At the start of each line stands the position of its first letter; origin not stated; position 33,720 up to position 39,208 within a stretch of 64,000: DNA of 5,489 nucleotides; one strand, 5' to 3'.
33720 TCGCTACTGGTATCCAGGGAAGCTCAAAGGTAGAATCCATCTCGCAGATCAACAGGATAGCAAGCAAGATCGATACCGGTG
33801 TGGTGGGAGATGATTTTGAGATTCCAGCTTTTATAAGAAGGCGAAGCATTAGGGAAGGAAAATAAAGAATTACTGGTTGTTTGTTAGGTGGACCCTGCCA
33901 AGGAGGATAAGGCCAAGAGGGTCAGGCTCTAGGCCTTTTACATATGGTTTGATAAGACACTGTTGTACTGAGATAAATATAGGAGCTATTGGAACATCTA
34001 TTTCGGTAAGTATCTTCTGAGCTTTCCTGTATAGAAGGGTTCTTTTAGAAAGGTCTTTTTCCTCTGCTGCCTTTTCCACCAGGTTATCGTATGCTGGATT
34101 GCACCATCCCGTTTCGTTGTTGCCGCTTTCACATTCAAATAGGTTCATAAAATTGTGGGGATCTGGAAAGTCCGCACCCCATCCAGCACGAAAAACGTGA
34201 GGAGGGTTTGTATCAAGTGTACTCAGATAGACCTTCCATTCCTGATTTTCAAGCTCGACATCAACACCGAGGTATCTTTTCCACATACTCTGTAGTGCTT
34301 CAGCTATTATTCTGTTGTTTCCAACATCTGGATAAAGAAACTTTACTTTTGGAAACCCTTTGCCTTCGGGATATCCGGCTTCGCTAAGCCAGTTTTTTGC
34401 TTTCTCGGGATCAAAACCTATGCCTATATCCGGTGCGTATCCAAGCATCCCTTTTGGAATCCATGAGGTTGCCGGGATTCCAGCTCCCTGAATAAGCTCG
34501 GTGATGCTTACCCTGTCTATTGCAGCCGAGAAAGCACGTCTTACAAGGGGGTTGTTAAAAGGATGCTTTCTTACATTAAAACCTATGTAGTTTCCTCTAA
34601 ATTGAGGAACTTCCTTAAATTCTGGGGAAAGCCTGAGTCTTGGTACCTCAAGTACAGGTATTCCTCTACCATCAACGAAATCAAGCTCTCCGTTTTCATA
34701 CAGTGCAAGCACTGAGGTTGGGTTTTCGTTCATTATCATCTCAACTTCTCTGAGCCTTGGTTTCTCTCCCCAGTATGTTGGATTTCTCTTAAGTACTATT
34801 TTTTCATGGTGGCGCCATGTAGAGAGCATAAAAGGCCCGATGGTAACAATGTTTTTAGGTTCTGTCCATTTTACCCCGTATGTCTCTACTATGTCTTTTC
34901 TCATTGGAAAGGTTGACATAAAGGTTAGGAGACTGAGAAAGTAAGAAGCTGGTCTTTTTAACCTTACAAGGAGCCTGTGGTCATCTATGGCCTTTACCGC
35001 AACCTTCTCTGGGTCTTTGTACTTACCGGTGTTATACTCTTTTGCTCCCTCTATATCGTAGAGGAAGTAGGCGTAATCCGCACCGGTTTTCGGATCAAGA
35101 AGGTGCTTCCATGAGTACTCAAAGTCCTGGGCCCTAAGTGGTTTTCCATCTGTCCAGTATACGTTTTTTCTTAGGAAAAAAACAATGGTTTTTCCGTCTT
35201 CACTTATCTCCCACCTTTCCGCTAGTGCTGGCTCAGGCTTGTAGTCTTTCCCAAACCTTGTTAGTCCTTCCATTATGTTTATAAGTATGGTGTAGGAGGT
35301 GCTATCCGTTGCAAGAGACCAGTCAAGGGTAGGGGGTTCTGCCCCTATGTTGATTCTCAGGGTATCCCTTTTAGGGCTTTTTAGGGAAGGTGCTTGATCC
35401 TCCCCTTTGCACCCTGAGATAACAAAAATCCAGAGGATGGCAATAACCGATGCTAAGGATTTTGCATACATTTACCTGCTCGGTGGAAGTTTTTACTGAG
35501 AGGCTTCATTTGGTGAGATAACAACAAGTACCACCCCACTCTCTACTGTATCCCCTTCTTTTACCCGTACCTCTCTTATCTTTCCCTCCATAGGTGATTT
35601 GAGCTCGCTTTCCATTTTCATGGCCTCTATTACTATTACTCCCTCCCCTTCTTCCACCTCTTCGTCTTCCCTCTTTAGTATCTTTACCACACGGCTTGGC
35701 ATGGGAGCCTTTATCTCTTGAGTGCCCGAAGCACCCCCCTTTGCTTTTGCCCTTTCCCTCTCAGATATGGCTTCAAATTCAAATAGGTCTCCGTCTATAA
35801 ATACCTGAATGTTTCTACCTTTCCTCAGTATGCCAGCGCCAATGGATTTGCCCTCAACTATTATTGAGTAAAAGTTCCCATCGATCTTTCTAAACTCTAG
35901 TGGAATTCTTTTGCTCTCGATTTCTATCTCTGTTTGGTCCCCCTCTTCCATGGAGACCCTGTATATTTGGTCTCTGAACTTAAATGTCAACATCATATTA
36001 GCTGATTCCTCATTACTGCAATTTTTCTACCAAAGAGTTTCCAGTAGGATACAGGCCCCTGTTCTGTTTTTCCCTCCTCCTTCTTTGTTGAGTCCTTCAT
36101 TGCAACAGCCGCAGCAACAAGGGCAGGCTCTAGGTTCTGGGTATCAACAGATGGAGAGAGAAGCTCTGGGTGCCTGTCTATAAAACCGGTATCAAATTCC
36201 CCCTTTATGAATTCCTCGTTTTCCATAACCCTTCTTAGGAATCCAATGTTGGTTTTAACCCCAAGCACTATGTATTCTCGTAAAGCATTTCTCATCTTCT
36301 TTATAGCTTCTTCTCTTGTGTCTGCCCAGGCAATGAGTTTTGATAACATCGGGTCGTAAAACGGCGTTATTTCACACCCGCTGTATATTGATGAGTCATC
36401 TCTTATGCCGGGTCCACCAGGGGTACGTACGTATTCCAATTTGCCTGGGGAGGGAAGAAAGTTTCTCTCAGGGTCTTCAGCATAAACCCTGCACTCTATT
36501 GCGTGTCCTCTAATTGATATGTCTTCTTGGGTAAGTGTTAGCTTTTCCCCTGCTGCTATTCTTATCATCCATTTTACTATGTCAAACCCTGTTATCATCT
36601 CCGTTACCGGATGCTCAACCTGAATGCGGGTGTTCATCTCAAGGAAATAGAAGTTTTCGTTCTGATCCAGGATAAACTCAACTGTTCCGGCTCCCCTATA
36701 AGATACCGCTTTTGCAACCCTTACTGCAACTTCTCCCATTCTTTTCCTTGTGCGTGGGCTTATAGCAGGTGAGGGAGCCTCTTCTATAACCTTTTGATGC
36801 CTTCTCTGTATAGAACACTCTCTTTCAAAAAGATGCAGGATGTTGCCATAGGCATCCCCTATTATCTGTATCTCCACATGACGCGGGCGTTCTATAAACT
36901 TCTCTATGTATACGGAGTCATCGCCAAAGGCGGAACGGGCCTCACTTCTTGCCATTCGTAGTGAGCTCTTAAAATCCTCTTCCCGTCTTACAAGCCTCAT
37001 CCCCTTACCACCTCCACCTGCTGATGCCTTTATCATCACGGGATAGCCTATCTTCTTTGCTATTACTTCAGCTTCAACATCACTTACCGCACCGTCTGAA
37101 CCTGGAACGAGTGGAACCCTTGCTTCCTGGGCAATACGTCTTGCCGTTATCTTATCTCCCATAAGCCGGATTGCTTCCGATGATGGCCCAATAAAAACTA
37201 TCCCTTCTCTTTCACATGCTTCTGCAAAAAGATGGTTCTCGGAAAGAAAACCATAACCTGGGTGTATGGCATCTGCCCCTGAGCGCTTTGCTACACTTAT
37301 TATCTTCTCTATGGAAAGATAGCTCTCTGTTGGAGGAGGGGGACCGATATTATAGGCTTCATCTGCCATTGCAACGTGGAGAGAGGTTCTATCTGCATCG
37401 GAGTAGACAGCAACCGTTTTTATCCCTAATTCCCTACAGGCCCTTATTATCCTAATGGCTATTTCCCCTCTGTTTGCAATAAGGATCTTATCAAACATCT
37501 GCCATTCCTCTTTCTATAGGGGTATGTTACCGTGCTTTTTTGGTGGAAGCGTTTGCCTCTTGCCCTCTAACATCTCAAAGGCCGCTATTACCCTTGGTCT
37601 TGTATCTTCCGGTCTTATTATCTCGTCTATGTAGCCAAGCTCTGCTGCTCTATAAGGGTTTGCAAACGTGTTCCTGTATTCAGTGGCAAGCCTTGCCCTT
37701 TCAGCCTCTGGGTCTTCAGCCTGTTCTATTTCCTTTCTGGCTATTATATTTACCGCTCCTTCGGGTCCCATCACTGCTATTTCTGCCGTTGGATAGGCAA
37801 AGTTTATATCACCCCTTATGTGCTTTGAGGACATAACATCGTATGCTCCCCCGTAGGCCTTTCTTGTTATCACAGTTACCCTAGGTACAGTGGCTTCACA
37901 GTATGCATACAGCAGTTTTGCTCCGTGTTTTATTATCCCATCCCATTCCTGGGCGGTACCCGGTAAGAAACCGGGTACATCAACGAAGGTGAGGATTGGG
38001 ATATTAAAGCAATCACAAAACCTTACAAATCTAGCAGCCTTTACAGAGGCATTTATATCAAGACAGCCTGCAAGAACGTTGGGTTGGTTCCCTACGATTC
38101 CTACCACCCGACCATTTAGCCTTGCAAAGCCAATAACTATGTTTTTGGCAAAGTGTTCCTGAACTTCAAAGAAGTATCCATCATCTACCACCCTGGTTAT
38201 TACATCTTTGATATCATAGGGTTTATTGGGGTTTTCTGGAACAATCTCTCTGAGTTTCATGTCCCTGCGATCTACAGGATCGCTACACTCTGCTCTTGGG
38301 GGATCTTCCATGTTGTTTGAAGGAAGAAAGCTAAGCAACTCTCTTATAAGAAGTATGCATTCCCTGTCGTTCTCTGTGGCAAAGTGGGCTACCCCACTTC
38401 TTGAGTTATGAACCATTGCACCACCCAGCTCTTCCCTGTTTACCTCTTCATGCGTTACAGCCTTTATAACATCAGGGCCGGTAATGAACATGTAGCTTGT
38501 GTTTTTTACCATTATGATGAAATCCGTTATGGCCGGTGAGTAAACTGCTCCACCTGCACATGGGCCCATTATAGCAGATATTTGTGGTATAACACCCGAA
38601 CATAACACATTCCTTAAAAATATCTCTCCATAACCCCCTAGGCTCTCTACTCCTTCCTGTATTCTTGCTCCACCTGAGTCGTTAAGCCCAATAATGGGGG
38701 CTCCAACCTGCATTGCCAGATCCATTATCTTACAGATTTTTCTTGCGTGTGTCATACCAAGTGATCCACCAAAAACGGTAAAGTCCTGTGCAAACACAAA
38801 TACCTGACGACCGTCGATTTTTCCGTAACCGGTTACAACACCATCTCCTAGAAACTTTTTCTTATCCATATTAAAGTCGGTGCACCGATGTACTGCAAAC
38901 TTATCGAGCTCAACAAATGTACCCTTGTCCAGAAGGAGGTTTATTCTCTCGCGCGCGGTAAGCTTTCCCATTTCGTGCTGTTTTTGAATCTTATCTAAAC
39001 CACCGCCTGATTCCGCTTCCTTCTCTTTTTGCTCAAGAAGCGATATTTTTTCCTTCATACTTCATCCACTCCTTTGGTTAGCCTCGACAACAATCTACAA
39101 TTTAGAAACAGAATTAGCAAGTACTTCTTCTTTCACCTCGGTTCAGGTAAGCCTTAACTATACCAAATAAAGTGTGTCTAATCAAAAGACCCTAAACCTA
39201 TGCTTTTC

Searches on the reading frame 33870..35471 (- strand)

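Call 37: search_protein_families(library=pfam, proteins=[window:33870-35471:-], max_evalue=0.00001)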
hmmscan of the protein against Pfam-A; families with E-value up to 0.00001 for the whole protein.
window:33870-35471:- (533 aa): 1 family
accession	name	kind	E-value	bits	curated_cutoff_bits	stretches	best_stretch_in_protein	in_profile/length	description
PF00496.27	SBP_bac_5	-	2.1e-94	317.1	32.4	1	78-451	1-366/368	Bacterial extracellular solute-binding proteins, family 5 Middle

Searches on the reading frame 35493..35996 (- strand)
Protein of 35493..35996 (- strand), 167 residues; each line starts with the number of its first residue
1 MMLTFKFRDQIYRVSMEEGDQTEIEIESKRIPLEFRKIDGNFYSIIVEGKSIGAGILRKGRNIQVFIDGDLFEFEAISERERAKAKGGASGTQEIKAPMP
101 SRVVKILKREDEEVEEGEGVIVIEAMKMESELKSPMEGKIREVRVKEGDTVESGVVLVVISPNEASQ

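Call 37: search_protein_families(library=pfam, proteins=[window:35493-35996:-], max_evalue=0.00001)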
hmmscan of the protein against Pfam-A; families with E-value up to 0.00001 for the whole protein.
window:35493-35996:- (167 aa): 2 families
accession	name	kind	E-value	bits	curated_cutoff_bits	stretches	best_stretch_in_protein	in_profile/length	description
PF00364.28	Biotin_lipoyl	-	4.3e-17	62.1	22.1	1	94-160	2-73/73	Biotin-requiring enzyme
PF13533.13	Biotin_lipoyl_2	-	7.8e-06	26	29.8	0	131-160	2-31/32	Biotin-lipoyl like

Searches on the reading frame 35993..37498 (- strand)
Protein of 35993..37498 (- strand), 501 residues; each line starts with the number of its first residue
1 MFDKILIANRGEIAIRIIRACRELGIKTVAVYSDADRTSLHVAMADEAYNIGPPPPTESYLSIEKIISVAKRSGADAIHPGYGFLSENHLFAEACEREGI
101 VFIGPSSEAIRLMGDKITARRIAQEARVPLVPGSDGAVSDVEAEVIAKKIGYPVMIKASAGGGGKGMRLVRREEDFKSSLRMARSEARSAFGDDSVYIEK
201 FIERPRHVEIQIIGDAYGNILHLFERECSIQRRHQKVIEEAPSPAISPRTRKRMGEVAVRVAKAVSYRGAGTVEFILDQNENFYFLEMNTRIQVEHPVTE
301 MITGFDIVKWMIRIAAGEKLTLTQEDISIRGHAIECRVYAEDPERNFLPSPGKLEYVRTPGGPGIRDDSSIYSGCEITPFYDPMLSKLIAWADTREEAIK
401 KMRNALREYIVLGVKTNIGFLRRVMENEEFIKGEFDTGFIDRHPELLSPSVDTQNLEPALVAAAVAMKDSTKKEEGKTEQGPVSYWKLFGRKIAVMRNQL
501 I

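Call 37: search_protein_families(library=pfam, proteins=[window:35993-37498:-], max_evalue=0.00001)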
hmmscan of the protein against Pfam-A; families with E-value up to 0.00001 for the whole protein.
window:35993-37498:- (501 aa): 6 families
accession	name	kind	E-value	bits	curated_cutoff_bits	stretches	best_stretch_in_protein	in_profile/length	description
PF02786.22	CPSase_L_D2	-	4.1e-83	278.5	19.8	1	115-321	1-209/211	Carbamoyl-phosphate synthase L chain, ATP binding domain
PF00289.28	Biotin_carb_N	-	4.6e-52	175.6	25.5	1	1-110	1-110/110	Biotin carboxylase, N-terminal domain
PF02785.25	Biotin_carb_C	-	8.9e-43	145.2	32.4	1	335-441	1-107/108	Biotin carboxylase C-terminal domain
PF07478.18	Dala_Dala_lig_C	-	7.4e-13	48.9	24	1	144-290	29-174/204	D-ala D-ala ligase C-terminus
PF02222.28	ATP-grasp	-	9.3e-12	45.4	27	1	137-291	16-162/179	ATP-grasp domain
PF02655.19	ATP-grasp_3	-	1.4e-06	28.9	23.2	1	122-293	11-158/160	ATP-grasp domain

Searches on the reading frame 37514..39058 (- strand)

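Call 37: search_protein_families(library=pfam, proteins=[window:37514-39058:-], max_evalue=0.00001)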
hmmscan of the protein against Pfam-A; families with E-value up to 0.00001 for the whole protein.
window:37514-39058:- (514 aa): 2 families
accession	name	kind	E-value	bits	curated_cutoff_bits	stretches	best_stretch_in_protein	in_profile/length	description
PF01039.27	Carboxyl_trans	-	2.5e-209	696.4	22.3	1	26-512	1-493/493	Carboxyl transferase domain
PF03255.19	ACCA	-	1.8e-17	63.9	23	1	278-448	64-239/310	Acetyl co-enzyme A carboxylase carboxyltransferase-like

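Call 60: search_protein_families(library=ncbifam, proteins=[window:37514-39058:-], max_evalue=1e-20)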
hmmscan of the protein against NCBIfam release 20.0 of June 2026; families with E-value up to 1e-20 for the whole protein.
window:37514-39058:- (514 aa): 2 families
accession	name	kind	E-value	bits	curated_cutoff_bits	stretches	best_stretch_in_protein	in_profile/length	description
TIGR01117.1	mmdA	subfamily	3.1e-261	867.6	998.8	1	3-514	1-512/512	methylmalonyl-CoA decarboxylase subunit alpha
NF005530.0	PRK07189.1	equivalog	9.9e-21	74.1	228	1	27-201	10-192/303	biotin-independent malonate decarboxylase subunit beta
